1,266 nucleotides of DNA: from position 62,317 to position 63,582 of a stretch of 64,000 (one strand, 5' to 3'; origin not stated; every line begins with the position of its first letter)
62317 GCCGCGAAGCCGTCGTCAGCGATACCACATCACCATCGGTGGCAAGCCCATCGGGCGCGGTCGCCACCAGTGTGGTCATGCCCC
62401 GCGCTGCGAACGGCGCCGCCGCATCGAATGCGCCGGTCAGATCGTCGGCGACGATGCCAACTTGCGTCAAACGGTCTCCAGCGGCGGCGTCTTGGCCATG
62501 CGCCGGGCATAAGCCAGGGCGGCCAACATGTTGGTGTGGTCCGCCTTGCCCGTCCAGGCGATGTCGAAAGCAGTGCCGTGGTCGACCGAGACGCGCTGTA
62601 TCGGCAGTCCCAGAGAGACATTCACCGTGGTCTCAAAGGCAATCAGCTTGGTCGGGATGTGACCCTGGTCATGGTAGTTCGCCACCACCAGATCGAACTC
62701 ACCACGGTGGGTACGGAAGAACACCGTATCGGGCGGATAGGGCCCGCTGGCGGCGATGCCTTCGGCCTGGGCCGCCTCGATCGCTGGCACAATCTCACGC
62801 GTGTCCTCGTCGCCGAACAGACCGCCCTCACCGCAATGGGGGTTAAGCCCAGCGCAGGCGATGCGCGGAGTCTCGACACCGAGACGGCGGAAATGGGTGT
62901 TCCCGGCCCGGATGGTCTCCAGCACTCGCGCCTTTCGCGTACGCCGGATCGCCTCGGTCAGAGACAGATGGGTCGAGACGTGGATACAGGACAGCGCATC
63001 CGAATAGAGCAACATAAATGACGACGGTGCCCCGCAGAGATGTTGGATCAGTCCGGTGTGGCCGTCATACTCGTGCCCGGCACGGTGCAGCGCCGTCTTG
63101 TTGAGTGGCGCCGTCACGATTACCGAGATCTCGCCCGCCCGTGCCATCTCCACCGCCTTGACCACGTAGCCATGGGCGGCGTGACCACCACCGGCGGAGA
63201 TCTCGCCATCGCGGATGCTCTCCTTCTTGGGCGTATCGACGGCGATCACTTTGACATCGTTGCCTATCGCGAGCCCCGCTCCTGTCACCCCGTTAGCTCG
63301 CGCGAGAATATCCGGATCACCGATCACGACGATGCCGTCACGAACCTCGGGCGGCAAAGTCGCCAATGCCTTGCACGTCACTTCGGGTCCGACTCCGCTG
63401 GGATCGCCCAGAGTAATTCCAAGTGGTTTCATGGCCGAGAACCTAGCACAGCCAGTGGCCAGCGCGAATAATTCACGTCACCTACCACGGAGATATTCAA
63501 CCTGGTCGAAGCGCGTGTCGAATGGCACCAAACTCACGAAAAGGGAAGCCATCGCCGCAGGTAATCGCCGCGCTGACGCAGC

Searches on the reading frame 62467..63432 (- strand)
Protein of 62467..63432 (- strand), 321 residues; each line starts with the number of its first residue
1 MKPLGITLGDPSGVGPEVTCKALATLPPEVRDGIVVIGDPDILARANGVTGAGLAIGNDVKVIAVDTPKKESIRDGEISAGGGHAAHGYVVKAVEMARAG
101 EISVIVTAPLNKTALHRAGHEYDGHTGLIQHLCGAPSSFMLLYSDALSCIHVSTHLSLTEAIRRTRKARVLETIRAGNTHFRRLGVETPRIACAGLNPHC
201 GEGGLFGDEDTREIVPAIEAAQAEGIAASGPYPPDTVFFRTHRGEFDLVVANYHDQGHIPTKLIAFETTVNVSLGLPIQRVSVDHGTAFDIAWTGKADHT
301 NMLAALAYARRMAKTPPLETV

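Call 74: search_protein_families(library=pfam, proteins=[window:62467-63432:-], max_evalue=0.000001)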
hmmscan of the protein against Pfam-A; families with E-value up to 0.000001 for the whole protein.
window:62467-63432:- (321 aa): 1 family
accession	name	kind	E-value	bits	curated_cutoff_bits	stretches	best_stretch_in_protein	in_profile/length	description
PF04166.17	PdxA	-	4.8e-93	312.1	27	1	35-309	6-286/286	Pyridoxal phosphate biosynthetic protein PdxA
